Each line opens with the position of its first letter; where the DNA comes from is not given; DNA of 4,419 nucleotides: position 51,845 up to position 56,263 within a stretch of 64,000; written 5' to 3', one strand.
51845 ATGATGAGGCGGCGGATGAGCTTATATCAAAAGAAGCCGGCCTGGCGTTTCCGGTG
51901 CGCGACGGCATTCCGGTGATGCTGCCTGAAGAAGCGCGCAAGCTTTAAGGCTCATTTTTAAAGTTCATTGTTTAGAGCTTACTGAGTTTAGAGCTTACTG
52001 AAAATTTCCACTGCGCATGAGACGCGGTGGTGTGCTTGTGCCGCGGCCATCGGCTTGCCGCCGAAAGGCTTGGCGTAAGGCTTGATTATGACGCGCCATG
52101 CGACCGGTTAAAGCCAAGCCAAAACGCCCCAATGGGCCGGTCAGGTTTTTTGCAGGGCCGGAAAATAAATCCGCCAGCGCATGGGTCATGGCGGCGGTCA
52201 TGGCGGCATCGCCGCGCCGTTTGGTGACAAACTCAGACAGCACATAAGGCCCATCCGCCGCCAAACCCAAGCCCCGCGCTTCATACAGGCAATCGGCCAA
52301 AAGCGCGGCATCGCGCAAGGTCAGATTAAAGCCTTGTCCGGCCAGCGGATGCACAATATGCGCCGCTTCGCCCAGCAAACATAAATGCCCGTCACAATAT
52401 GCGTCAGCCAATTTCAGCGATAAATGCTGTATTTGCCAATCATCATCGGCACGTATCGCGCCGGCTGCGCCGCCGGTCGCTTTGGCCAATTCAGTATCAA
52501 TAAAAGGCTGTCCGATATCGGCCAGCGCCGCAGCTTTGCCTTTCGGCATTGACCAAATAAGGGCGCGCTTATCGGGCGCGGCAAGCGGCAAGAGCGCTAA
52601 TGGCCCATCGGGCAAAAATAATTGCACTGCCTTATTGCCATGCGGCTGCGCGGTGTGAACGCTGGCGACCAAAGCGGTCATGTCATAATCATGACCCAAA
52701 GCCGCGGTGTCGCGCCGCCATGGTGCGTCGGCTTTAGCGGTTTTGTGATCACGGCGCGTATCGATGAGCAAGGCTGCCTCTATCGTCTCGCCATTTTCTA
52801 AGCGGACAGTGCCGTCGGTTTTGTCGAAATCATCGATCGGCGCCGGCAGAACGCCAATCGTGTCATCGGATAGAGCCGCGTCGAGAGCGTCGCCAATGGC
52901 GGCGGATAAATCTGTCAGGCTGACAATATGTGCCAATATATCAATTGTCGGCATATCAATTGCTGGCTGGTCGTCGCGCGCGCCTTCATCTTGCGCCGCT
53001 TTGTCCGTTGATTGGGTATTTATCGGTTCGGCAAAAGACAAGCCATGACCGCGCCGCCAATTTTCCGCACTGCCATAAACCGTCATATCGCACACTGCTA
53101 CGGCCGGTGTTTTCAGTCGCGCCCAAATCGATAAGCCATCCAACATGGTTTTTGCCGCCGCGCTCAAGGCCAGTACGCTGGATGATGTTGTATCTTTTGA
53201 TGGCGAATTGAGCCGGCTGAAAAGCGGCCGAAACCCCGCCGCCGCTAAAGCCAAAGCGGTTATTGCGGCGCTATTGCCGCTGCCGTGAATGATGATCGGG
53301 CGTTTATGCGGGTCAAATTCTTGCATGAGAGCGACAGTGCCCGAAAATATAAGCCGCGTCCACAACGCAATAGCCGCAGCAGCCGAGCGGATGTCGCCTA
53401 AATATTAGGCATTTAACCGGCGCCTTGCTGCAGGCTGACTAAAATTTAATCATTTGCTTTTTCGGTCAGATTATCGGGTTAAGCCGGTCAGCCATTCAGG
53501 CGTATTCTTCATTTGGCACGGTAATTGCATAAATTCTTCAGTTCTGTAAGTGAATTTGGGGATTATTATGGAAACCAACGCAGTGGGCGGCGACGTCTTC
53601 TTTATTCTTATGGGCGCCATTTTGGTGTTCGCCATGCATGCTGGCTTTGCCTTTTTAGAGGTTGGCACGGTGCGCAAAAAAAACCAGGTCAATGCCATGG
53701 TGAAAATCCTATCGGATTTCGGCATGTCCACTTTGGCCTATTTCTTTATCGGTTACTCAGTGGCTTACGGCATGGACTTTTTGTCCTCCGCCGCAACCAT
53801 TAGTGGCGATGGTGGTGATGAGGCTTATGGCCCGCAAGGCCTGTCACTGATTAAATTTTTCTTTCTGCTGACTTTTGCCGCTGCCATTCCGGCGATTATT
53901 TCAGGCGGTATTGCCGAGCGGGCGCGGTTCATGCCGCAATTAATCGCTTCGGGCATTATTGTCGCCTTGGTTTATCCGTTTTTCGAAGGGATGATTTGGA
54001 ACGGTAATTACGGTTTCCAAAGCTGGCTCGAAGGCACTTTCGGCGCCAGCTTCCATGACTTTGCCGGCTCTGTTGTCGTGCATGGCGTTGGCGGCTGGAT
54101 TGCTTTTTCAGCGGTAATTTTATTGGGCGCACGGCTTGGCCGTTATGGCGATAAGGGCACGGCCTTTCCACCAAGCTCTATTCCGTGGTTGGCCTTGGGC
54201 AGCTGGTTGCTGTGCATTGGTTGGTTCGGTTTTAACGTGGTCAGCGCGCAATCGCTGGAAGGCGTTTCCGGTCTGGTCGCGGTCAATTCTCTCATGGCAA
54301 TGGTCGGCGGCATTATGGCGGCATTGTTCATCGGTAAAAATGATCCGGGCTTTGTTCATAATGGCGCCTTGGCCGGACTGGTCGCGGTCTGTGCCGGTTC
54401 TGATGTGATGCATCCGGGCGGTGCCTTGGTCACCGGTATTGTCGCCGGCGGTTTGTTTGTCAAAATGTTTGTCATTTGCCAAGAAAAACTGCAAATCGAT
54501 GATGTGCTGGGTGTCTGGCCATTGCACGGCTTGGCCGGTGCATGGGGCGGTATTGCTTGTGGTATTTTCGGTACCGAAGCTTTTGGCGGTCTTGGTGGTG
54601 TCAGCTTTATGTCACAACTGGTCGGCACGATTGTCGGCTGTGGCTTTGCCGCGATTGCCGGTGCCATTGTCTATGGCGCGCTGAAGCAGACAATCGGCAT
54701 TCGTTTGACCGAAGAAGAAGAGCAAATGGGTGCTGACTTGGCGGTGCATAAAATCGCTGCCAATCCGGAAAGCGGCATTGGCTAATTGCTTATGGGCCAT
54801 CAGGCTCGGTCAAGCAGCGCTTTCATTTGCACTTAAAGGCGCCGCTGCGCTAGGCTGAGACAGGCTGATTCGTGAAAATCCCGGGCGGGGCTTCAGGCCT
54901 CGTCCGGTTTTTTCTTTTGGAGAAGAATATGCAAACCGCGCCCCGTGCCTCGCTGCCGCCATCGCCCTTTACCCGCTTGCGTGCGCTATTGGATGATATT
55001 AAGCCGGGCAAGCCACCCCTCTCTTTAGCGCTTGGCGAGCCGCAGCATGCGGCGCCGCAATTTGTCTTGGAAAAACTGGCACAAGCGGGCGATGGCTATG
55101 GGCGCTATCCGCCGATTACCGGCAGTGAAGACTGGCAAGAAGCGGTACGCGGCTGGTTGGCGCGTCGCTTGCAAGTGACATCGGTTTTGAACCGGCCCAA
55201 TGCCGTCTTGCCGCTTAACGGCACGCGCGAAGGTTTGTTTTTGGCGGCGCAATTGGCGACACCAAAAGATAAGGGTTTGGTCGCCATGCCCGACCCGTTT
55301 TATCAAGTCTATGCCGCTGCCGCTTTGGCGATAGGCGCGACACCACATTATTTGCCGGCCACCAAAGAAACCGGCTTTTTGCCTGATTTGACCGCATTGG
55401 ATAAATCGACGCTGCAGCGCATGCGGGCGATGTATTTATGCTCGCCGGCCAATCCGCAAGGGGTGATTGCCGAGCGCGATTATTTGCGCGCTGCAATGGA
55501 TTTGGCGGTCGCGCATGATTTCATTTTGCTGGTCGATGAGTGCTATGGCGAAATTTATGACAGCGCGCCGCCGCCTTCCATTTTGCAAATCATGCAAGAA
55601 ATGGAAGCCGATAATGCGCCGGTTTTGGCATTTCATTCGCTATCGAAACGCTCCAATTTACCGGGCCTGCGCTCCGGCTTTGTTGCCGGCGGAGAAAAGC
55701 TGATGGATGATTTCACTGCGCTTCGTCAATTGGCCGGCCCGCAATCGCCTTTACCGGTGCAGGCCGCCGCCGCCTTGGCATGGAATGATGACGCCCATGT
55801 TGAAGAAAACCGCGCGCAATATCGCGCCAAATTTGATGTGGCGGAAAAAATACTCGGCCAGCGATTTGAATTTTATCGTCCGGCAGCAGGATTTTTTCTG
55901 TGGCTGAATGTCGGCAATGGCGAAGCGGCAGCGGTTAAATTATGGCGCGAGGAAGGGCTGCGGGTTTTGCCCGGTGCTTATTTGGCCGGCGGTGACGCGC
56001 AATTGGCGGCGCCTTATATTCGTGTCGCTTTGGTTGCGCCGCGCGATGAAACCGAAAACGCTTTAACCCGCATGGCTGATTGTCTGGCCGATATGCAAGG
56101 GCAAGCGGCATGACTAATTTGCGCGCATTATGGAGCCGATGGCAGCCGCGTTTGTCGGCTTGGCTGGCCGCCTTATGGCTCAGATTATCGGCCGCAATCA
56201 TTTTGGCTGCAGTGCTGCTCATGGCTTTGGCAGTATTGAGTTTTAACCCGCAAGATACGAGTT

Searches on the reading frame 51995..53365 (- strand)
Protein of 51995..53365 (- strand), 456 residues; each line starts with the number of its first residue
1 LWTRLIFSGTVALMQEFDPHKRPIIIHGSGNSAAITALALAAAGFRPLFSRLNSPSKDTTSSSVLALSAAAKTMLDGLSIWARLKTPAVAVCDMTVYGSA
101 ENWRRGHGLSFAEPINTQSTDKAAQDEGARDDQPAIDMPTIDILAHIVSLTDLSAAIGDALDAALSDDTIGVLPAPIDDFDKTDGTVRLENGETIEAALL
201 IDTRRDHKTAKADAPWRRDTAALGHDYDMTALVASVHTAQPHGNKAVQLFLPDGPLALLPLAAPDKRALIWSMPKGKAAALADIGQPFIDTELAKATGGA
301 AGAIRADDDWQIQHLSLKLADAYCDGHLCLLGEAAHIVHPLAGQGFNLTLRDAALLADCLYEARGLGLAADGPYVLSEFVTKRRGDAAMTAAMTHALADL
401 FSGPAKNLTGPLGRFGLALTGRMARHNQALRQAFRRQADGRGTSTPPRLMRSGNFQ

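Call 49: search_protein_families(library=ncbifam, proteins=[window:51995-53365:-], max_evalue=1e-15)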
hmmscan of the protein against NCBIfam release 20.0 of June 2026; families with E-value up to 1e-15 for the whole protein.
window:51995-53365:- (456 aa): 20 families
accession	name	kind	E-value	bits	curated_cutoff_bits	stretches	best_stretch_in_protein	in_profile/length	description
TIGR01988.1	Ubi-OHases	subfamily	6.2e-53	180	224.65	1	24-424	2-375/387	ubiquinone biosynthesis hydroxylase, UbiH/UbiF/VisC/COQ6 family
TIGR01984.1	UbiH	equivalog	5.4e-51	173.6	392.2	1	141-423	95-369/382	2-octaprenyl-6-methoxyphenyl hydroxylase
NF005599.0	PRK07333.1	equivalog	1.3e-49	168.8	549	1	145-451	116-410/414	ubiquinone biosynthesis hydroxylase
NF004356.0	PRK05732.1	equivalog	3.1e-41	141.5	384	1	141-423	102-378/395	2-octaprenyl-6-methoxyphenyl hydroxylase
NF006448.0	PRK08773.1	equivalog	3.5e-40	137.9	614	1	158-428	116-383/393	UbiH/UbiF family hydroxylase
NF005788.0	PRK07608.1-3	equivalog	4e-38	131.2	478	1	126-433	85-385/388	UbiH/UbiF family hydroxylase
NF005612.0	PRK07364.1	equivalog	2e-33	115.5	487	1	222-419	191-386/415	FAD-dependent hydroxylase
NF006461.0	PRK08850.1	equivalog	3.7e-33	114.8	633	1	182-431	142-387/405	FAD-dependent 2-octaprenylphenol hydroxylase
NF005421.0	PRK06996.1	equivalog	5e-33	114.7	450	1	144-410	108-369/398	UbiH/UbiF/VisC/COQ6 family ubiquinone biosynthesis hydroxylase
NF005949.0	PRK08013.1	equivalog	1.3e-32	113.3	620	1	180-433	140-389/401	FAD-dependent 2-octaprenylphenol hydroxylase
NF004318.0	PRK05714.1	equivalog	8.2e-32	110.3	653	1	142-403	105-364/407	2-octaprenyl-3-methyl-6-methoxy-1,4-benzoquinol hydroxylase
NF005691.0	PRK07494.1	equivalog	1.6e-30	106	459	1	182-395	142-347/404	UbiH/UbiF family hydroxylase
NF005786.0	PRK07608.1-1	equivalog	1.9e-30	105.9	597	1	154-420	115-377/393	UbiH/UbiF family hydroxylase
NF005951.1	PRK08020.1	equivalog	2.9e-27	95.5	590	1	173-402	129-354/388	3-demethoxyubiquinol 3-hydroxylase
TIGR01989.1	COQ6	equivalog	1.6e-26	93.2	489.3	0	315-420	322-426/437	ubiquinone biosynthesis monooxygenase COQ6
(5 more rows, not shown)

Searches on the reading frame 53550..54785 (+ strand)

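Call 49: search_protein_families(library=ncbifam, proteins=[window:53550-54785:+], max_evalue=1e-15)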
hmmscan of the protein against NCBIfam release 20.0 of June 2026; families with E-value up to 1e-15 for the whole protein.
window:53550-54785:+ (411 aa): 3 families
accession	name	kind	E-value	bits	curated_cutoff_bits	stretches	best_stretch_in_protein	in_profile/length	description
TIGR00836.1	amt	subfamily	2e-94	316.8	343.3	1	15-403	1-404/406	ammonium transporter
TIGR03644.1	marine_trans_1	hypoth_equivalog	6.6e-72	242.5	514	1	15-407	4-403/404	probable ammonium transporter, marine subtype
NF007947.0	PRK10666.1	equivalog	5.2e-38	131.1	657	1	15-401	31-422/428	ammonium transporter AmtB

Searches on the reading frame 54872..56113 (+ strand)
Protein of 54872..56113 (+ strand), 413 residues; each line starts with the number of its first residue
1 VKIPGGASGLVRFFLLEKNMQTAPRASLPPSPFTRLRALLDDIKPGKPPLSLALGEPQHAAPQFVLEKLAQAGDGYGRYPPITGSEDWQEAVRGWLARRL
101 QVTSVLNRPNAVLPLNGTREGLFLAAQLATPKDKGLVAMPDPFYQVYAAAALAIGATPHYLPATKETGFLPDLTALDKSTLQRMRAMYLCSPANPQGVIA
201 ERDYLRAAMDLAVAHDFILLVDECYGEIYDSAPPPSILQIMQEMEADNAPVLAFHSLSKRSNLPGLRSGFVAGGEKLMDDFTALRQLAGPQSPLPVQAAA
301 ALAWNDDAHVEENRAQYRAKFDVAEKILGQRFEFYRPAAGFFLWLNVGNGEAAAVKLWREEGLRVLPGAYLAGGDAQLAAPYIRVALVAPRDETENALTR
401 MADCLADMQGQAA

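Call 49: search_protein_families(library=ncbifam, proteins=[window:54872-56113:+], max_evalue=1e-15)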
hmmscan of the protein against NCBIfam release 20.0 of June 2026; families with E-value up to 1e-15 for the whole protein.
window:54872-56113:+ (413 aa): 41 families (the best 25 are shown)
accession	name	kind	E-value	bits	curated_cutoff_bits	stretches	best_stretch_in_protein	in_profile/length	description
TIGR03538.1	DapC_gpp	equivalog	2.4e-110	369.1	474.6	1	27-403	7-393/395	succinyldiaminopimelate transaminase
NF004494.0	PRK05839.1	equivalog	9.8e-89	297.7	485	1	30-407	5-374/376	succinyldiaminopimelate transaminase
TIGR03537.1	DapC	equivalog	2.6e-69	233.8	453.6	1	53-401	6-347/350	succinyldiaminopimelate transaminase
TIGR03539.1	DapC_actino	equivalog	2.2e-55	188.2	355.65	1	51-401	25-356/357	succinyldiaminopimelate transaminase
TIGR03540.1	DapC_direct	equivalog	1.4e-52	179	593.25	1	27-402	8-381/383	LL-diaminopimelate aminotransferase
NF006756.0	PRK09276.1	subfamily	7.1e-52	176.6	507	1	26-403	9-384/387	LL-diaminopimelate aminotransferase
NF005815.0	PRK07681.1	equivalog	2.8e-42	145.1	545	1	43-403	28-384/399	LL-diaminopimelate aminotransferase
NF004611.0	PRK05942.1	equivalog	7.2e-41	140.4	628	1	27-403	14-388/394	aspartate aminotransferase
NF041364.1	GntC_guanitoxin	equivalog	1.4e-40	139.3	415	1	51-402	2-354/356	guanitoxin biosynthesis PLP-dependent (S)-gamma-hydroxy-L-arginine cyclodehydratase GntC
NF006604.0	PRK09148.1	equivalog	1.8e-35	122.7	648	1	47-350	31-332/406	LL-diaminopimelate aminotransferase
NF005977.0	PRK08068.1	subfamily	4.3e-35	121.7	494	1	28-402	12-384/391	transaminase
NF004937.0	PRK06290.1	equivalog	3.8e-34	118.1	585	1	50-354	47-347/410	LL-diaminopimelate aminotransferase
NF005732.0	PRK07550.1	equivalog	1e-30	107.1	366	1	27-393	11-375/389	aminotransferase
NF005613.0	PRK07366.1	equivalog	5.8e-30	104.6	486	1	43-405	26-388/391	LL-diaminopimelate aminotransferase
NF006033.0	PRK08175.1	equivalog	1e-29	103.8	647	1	44-400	33-389/407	alanine transaminase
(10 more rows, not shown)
